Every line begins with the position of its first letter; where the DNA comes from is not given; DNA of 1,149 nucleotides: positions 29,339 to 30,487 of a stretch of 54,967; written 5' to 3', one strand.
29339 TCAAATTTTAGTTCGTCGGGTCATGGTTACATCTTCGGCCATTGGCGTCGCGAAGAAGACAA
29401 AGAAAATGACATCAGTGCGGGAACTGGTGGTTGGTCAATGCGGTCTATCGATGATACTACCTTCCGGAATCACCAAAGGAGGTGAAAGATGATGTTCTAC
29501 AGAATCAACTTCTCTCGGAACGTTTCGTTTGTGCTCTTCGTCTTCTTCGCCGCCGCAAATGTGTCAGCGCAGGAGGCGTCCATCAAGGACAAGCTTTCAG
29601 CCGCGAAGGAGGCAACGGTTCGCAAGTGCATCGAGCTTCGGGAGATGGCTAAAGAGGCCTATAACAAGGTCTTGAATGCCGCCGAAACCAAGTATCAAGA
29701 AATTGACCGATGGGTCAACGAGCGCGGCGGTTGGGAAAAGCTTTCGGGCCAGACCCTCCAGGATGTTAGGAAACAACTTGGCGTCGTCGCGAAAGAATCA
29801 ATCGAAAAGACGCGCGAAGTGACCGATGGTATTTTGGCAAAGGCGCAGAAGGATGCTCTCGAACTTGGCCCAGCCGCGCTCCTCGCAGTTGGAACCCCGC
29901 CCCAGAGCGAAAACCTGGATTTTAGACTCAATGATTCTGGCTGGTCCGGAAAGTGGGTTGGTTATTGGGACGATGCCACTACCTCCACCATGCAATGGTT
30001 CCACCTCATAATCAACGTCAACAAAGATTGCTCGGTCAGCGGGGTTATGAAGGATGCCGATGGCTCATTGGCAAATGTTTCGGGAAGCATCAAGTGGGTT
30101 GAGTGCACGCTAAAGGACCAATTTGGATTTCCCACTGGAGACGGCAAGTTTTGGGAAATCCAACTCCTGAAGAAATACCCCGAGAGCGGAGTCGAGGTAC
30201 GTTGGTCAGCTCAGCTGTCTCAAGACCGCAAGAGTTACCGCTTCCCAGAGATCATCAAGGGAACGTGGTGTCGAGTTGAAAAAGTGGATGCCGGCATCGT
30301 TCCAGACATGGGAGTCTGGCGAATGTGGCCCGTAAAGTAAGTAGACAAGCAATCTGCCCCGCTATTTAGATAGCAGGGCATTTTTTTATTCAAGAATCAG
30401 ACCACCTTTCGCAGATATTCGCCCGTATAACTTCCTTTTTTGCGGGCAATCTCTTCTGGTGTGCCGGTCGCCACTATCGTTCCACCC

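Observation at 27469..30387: Four-gene exported/lipoprotein cassette with a triplicated unassigned domain, inserted in the uvrC / uvrA-uvrB neighbourhood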

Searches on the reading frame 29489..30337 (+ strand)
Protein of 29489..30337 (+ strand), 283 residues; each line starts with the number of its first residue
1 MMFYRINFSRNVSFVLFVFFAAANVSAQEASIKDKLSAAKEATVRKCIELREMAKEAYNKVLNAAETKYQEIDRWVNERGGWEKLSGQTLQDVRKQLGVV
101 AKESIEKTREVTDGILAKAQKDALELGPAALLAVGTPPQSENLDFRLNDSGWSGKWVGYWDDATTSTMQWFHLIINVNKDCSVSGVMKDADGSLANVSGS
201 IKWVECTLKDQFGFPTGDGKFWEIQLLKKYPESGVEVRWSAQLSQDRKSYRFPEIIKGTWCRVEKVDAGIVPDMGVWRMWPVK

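Call 3: search_protein_families(library=pfam, proteins=[window:29489-30337:+], max_evalue=1)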
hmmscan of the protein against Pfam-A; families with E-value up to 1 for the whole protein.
window:29489-30337:+ (283 aa): 0 families

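Call 4: search_protein_families(library=ncbifam, proteins=[window:29489-30337:+], max_evalue=1)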
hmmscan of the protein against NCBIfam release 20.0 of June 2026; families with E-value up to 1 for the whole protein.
window:29489-30337:+ (283 aa): 1 family
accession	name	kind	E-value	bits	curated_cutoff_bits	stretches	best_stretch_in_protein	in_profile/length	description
TIGR02926.1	AhaH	equivalog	0.51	10.6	48.5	0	28-72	7-51/85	ATP synthase archaeal subunit H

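Call 10: find_homologous_proteins(query=window:29489-30337:+, max_evalue=0.001)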
Query window:29489-30337:+ (283 aa): 1 proteins with E <= 0.001 among 1508 candidates.
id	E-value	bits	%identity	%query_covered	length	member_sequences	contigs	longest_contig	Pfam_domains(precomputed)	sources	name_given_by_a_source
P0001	5.3e-188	641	100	100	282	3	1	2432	-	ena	-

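Call 30: find_encoding_contigs(protein=P0001, flank=10000)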
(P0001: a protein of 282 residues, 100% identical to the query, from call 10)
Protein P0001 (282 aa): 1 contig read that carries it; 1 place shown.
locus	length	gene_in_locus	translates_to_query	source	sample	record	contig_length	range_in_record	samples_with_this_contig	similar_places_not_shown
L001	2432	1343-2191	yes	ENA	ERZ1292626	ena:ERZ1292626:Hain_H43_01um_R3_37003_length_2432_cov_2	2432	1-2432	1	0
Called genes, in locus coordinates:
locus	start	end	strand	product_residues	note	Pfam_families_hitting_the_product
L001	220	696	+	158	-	-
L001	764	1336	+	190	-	-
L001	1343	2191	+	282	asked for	-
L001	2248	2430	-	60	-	?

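Call 72: predict_structure(alignment_id=A7)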
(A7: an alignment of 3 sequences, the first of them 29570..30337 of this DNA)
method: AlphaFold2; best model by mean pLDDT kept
length: 256 residues; sequences in the alignment: 3
mean_pLDDT: 63.5   pTM: 0.46
mean pLDDT of the five models: 63.5, 63.0, 61.0, 59.1, 49.6
residues with pLDDT >= 90: 6; 70-90: 93; 50-70: 109; < 50: 48
segments of 3 or more residues with pLDDT < 50: 96-123, 184-190, 220-225
pLDDT, mean of each block of 10 residues (from residue 1): 50 56 57 64 72 71 66 61 56 49 33 28 59 75 78 79 83 73 47 75 84 71 52 73 70 70
secondary structure, 60 per line:
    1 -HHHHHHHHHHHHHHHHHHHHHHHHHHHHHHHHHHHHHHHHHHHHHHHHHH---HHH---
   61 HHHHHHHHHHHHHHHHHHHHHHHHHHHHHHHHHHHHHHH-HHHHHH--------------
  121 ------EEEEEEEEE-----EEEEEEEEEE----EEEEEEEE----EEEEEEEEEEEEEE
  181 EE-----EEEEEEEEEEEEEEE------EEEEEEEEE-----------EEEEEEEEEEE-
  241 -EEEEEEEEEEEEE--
elements in order: H2-51 H61-99 H101-106 E127-135 E141-150 E155-162 E167-182 E188-202 E209-217 E229-239 E242-254
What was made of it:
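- The stalk-plus-head architecture of P4 fits display (call 72).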

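Call 74: fold_search(model_id=the predicted structure, library=pdb)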
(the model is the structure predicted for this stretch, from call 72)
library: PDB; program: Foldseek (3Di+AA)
matches with E <= 10: 1115; with E <= 0.001: 3
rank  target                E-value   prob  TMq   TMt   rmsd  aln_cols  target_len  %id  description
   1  4jnj_D                5.2e-04  1.00  0.29  0.62   5.5       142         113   13  Structure based engineering of streptavidin monomer with a reduced biotin dissociation rate (released 2013-05-29)
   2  4jnj_A                7.3e-04  1.00  0.31  0.64   5.3       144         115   12  Structure based engineering of streptavidin monomer with a reduced biotin dissociation rate (released 2013-05-29)
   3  1sws_B                9.1e-04  1.00  0.30  0.57   5.2       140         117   14  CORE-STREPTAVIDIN MUTANT D128A AT PH 4.5 (released 1999-07-30)
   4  8ah9                  1.0e-03  1.00  0.34  0.66   4.1       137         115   14  De novo retro-aldolase RAbetaB-16.1 (released 2023-08-16)
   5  3ew2_C                1.1e-03  1.00  0.28  0.55   6.1       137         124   14  Crystal structure of rhizavidin-biotin complex (released 2008-12-23)
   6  4jnj_C                1.1e-03  1.00  0.30  0.65   5.6       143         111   14  Structure based engineering of streptavidin monomer with a reduced biotin dissociation rate (released 2013-05-29)
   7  6zyt_AAA              1.3e-03  1.00  0.29  0.64   5.6       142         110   13  Monomeric streptavidin with a conjugated biotinylated pyrrolidine (released 2021-08-18)
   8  6ohh_B                1.3e-03  1.00  0.32  0.56   4.6       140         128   10  Structure of EF1p2_mFAP2b bound to DFHBI (released 2020-04-08)
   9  1n7y_B                1.3e-03  1.00  0.27  0.52   6.4       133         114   14  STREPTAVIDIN MUTANT N23E AT 1.96A (released 2003-09-02)
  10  5g38                  1.4e-03  0.99  0.26  0.36  14.5       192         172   11  PsbO subunit of Photosystem II, beta barrel domain at 100K, pH 6 (released 2016-08-10)
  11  3ew2_G                1.7e-03  1.00  0.29  0.62   5.5       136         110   15  Crystal structure of rhizavidin-biotin complex (released 2008-12-23)
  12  1n9y_B                1.7e-03  1.00  0.31  0.62   5.2       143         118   15  Streptavidin Mutant S27A at 1.5A Resolution (released 2003-09-02)
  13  6udb_D                1.8e-03  1.00  0.27  0.52   6.4       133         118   14  Spectroscopic and structural characterization of a genetically encoded direct sensor for protein-ligand interactions (released 2020-09-23)
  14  6zyt_BBB              2.0e-03  1.00  0.29  0.59   5.8       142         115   13  Monomeric streptavidin with a conjugated biotinylated pyrrolidine (released 2021-08-18)
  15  3re6                  2.0e-03  1.00  0.27  0.51   6.4       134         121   13  Crystal structure of R4-6 streptavidin (released 2011-07-06)
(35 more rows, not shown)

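Call 90: search_protein_families(library=padloc, proteins=[window:29489-30337:+], max_evalue=0.01)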
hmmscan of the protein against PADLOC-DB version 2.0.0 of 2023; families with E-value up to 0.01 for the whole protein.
window:29489-30337:+ (283 aa): 0 families

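Call 91: search_protein_families(library=phrogs, proteins=[window:29489-30337:+], max_evalue=0.01)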
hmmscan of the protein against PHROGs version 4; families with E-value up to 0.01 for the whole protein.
window:29489-30337:+ (283 aa): 0 families

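Call 106: search_dna_similar(query=window:29489-30337:+, collection=plasmids, mode=protein, max_evalue=0.01, max_rows=10)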
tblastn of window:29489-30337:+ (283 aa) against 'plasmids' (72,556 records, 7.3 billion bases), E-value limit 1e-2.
No match.

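Call 107: search_dna_similar(query=window:29489-30337:+, collection=phages, mode=protein, max_evalue=0.01, max_rows=10)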
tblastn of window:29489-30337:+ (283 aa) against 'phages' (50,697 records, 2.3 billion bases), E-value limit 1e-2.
No match.
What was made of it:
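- There is no plasmid or phage match (calls 106, 107).
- Tried and rejected: tblastn against plasmids and phages gave none (calls 106, 107).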

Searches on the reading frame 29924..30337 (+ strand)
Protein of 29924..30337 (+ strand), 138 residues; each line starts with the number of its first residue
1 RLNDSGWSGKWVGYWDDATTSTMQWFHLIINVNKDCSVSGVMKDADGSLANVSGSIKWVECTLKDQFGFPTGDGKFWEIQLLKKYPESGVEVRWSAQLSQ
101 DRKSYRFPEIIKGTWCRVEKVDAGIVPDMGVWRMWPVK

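Call 24: predict_structure(alignment_id=A2)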
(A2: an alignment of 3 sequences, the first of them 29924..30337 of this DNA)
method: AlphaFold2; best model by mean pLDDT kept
length: 138 residues; sequences in the alignment: 3
mean_pLDDT: 78.0   pTM: 0.69
mean pLDDT of the five models: 78.0, 73.7, 67.6, 66.2, 49.8
residues with pLDDT >= 90: 32; 70-90: 66; 50-70: 33; < 50: 7
segments of 3 or more residues with pLDDT < 50: 102-107
pLDDT, mean of each block of 10 residues (from residue 1): 72 87 90 90 90 88 61 75 84 80 50 79 61 86
secondary structure, 60 per line:
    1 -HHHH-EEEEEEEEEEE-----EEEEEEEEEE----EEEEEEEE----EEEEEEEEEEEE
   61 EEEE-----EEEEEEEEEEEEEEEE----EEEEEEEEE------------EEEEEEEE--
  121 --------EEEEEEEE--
elements in order: H2-5 E7-17 E23-32 E37-44 E49-64 E70-85 E90-98 E111-118 E129-136
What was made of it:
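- On Avidin/streptavidin family: The AF2 model shows eight sequential strands (calls 24, 72).
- Two separate AF2 predictions of the same barrel give eight sequential strands (calls 24, 72).
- On Calycin superfamily (lipocalin/avidin-type barrels): The model places a short helix at residues 2-5 (call 24).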

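Call 26: fold_search(model_id=the predicted structure, library=pdb)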
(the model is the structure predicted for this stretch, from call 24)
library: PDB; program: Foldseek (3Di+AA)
matches with E <= 10: 1135; with E <= 0.001: 0
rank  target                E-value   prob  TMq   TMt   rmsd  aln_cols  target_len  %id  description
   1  3jcu_O                5.0e-03  0.77  0.25  0.17  17.0       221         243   10  Cryo-EM structure of spinach PSII-LHCII supercomplex at 3.2 Angstrom resolution (released 2016-05-25)
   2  8asu_A                6.7e-03  1.00  0.59  0.68   4.9       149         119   13  The Crystal structure of short F46Y agroavidin - biotin complex (released 2023-04-12)
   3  8ast_D                1.0e-02  1.00  0.56  0.66   5.0       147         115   13  The Crystal structure of short F46Y agroavidin - apo (released 2023-04-12)
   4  3ew2_G                1.0e-02  1.00  0.53  0.65   5.0       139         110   14  Crystal structure of rhizavidin-biotin complex (released 2008-12-23)
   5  4bcs_A                1.1e-02  1.00  0.60  0.66   5.9       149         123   14  Crystal structure of an avidin mutant (released 2013-10-16)
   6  7our_E                1.1e-02  1.00  0.51  0.59   5.2       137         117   14  Wilavidin apo form (P1 form) (released 2021-11-17)
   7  8ah9                  1.5e-02  1.00  0.55  0.64   3.8       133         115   13  De novo retro-aldolase RAbetaB-16.1 (released 2023-08-16)
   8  1ij8_A                1.5e-02  1.00  0.57  0.66   6.2       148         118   14  CRYSTAL STRUCTURE OF LITE AVIDIN-BNI COMPLEX (released 2001-09-12)
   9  8amh_D                1.9e-02  1.00  0.54  0.59   5.7       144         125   13  The Crystal structure of wt apo agroavidin (released 2023-04-12)
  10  3ew1_B                2.0e-02  1.00  0.58  0.59   4.4       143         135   13  Crystal structure of rhizavidin (released 2008-12-23)
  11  3ew1_E                2.0e-02  1.00  0.53  0.56   5.1       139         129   14  Crystal structure of rhizavidin (released 2008-12-23)
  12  3ew2_B                2.0e-02  1.00  0.52  0.58   5.0       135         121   12  Crystal structure of rhizavidin-biotin complex (released 2008-12-23)
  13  6ohh_B                2.2e-02  1.00  0.50  0.53   5.0       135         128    9  Structure of EF1p2_mFAP2b bound to DFHBI (released 2020-04-08)
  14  3x00_A                2.6e-02  1.00  0.49  0.54   7.3       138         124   16  Crystal structure of the core streptavidin mutant V212 (Y22S/N23D/S27D/S45N/Y83S/R84K/E101D/R103K/E116N) complexed wit (released 2015-01-21)
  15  1ldq_B                2.7e-02  1.00  0.55  0.67   5.7       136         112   15  avidin-homobiotin complex (released 2002-11-06)
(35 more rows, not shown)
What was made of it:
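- On Avidin/streptavidin family: Foldseek's top hits are avidins and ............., with TM to target up to 0.68 (calls 26, 74).
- Their best PDB matches are avidin, streptavidin, rhizavidin and de novo ligand-binding barrels: TM to target 0.5-0.68, Foldseek probability 1.0, E 5e-4 to 7e-2 (calls 26, 74).
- Closest known: Avidin/streptavidin family. Same: Both have a G-x-W-type first strand and a Trp-rich interior, and both are secreted (calls 24, 26, 74).
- The predicted fold class is streptavidin-like (calls 24, 26, 74).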

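Call 27: search_protein_representatives(alignment_id=A2)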
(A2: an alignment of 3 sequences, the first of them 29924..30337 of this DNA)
Query: 3 sequences, 126 profile positions. Proteins with E-value up to 0.001 (for the whole library): 7; up to 1e-10: 3; up to 1e-30: 3. The best 7 are listed.
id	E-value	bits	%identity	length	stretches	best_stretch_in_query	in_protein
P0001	3.3e-56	205.1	-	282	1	2-126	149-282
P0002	3.3e-56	205.1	-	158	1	1-126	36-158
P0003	9.2e-51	187.5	-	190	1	1-126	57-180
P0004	2.6e-06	43.9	-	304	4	61-122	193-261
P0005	1.4e-05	41.5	-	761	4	18-105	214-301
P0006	4.8e-04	36.5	-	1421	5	21-49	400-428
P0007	7.7e-04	35.9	-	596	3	21-91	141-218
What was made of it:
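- This family is so divergent that a search of 1.84 billion proteins found only itself (call 27).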

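Call 54: find_related_loci(query=A3, collection=metagenome_contigs, flank=8000)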
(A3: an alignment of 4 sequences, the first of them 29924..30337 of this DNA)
Query A3 (138 aa) in metagenome_contigs; peptide patterns used: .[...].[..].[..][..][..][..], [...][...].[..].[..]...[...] (x = any residue, [..] = any of these).
210 stretches matched a pattern; 2 encode a relative of the query (tblastn E <= 1e-3); 2 distinct loci.
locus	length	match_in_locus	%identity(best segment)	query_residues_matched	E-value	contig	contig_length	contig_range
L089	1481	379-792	99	1-138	2e-100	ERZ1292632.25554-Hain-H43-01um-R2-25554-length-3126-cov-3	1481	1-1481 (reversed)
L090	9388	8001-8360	39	7-138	2e-21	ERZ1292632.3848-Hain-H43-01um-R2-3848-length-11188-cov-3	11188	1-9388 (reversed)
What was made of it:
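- Tried and rejected: The metagenome scan with the four-sequence alignment found only Hainich H43 contigs again (call 54).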

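Call 68: search_solved_structures(query=A3, max_evalue=10)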
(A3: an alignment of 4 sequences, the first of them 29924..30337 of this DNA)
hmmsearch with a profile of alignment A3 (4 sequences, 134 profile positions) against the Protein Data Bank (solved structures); distinct sequences matched with E-value up to 10: 50.
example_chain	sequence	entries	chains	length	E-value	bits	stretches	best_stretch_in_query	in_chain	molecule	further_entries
6oya_N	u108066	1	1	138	0.056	16.7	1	71-116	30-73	Camelid antibody VHH fragment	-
8xgr_N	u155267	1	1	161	0.058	16.7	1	71-116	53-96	Camelid antibody VHH fragment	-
9wey_N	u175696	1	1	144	0.064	16.5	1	71-116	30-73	Nanobody35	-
7jv5_N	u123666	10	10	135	0.064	16.5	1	71-116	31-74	Nanobody 35 | Nanobody35 | Nanoboy 35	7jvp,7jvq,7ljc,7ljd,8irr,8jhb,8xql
24xy_N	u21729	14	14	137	0.065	16.5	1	71-116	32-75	nanobody Nb35 | Nanobody-35 | nanobody 35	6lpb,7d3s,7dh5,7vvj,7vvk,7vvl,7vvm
8iq4_N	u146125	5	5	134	0.065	16.5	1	71-116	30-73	Nanobody 35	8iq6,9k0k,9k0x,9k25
26xh_N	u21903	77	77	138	0.068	16.4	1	71-116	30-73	Nanobody35 | Camelid antibody VHH fragment | NANOBODY 35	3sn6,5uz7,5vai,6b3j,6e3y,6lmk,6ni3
6m1h_C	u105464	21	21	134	0.069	16.4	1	71-116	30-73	Nanobody 35 | Camelid antibody VHH fragment Nb35 | Camelid antibody fragment - nanobody 35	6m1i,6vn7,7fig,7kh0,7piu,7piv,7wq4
7xp4_N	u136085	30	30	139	0.069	16.4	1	71-116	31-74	Nanobody 35 | Nanobody35 | Nb35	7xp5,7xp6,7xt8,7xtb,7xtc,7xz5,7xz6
8yfo_N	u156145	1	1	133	0.069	16.4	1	71-116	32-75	NB35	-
6x18_N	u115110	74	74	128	0.07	16.4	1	71-116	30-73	Nanobody35 | Nanobody-35 | Nb35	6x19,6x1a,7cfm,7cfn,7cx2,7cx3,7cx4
8dcr_N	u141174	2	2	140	0.07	16.4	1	71-116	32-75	Nanobody 35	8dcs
27xk_N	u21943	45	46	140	0.07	16.4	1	71-116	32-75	Nanobody-35 | Nanobody 35 | Nanobody35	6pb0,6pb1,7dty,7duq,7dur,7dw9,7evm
7yfc_N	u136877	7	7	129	0.07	16.4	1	71-116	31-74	Nb35 | Nanobody nb35 | Nanobody 35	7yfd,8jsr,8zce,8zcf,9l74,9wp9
8wst_N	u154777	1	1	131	0.07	16.4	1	71-116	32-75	NB35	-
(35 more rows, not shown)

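Call 69: search_protein_families(library=pfam, alignment_id=A3, max_evalue=10)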
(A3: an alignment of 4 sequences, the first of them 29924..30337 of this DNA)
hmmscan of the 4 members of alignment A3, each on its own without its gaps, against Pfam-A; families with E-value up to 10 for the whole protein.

A. member 1, window:29924-30337:+ (138 aa): 0 families

B. families by the number of members that match (of 4 scanned): 1 family
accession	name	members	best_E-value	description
PF24852.1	DUF7726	1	0.18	Domain of unknown function (DUF7726)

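Call 89: fold_search(model_id=the predicted structure, library=viral)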
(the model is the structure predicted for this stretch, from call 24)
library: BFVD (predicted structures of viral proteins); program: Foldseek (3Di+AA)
matches with E <= 10: 489; with E <= 0.001: 0
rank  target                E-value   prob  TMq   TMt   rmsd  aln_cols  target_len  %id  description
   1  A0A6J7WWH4            2.0e-02  0.66  0.27  0.22  17.7       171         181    8  Uncharacterized protein [uncultured Caudovirales phage]
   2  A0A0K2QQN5            2.1e-02  0.98  0.30  0.08  11.4       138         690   12  Uncharacterized protein [Ralstonia phage RSF1]
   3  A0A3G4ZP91            3.0e-02  0.72  0.28  0.27  15.4       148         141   14  Uncharacterized protein [Terrestrivirus sp.]
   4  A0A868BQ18            3.6e-02  0.35  0.24  0.12  16.8       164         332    9  (no name in the UniProt tables at hand)
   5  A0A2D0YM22            4.6e-02  0.92  0.38  0.36   7.1       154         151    6  Uncharacterized protein [Vibrio phage JSF10]
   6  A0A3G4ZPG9            5.4e-02  0.99  0.50  0.44   6.0       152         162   10  Uncharacterized protein [Barrevirus sp.]
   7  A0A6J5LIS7            5.9e-02  0.90  0.38  0.39   6.9       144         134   11  Uncharacterized protein [uncultured Caudovirales phage]
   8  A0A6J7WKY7            6.6e-02  0.47  0.28  0.22  16.1       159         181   11  Uncharacterized protein [uncultured Caudovirales phage]
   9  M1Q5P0                7.7e-02  0.35  0.23  0.04  15.3       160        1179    9  (no name in the UniProt tables at hand)
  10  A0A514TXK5            7.7e-02  0.21  0.19  0.10  18.2       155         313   10  (no name in the UniProt tables at hand)
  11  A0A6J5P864            8.5e-02  0.85  0.40  0.37   6.3       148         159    9  Uncharacterized protein [uncultured Caudovirales phage]
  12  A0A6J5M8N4            8.5e-02  0.30  0.24  0.21  10.2       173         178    9  Outer membrane protein beta-barrel [uncultured Caudovirales phage]
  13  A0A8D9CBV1            9.4e-02  0.12  0.15  0.14  14.7       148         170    9  Putative phosphatase [uncultured marine phage]
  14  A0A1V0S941            9.9e-02  0.98  0.46  0.42   6.4       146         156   11  Uncharacterized protein [Catovirus CTV1]
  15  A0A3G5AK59            1.1e-01  0.35  0.26  0.12  16.8       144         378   10  Uncharacterized protein [Solumvirus sp.]
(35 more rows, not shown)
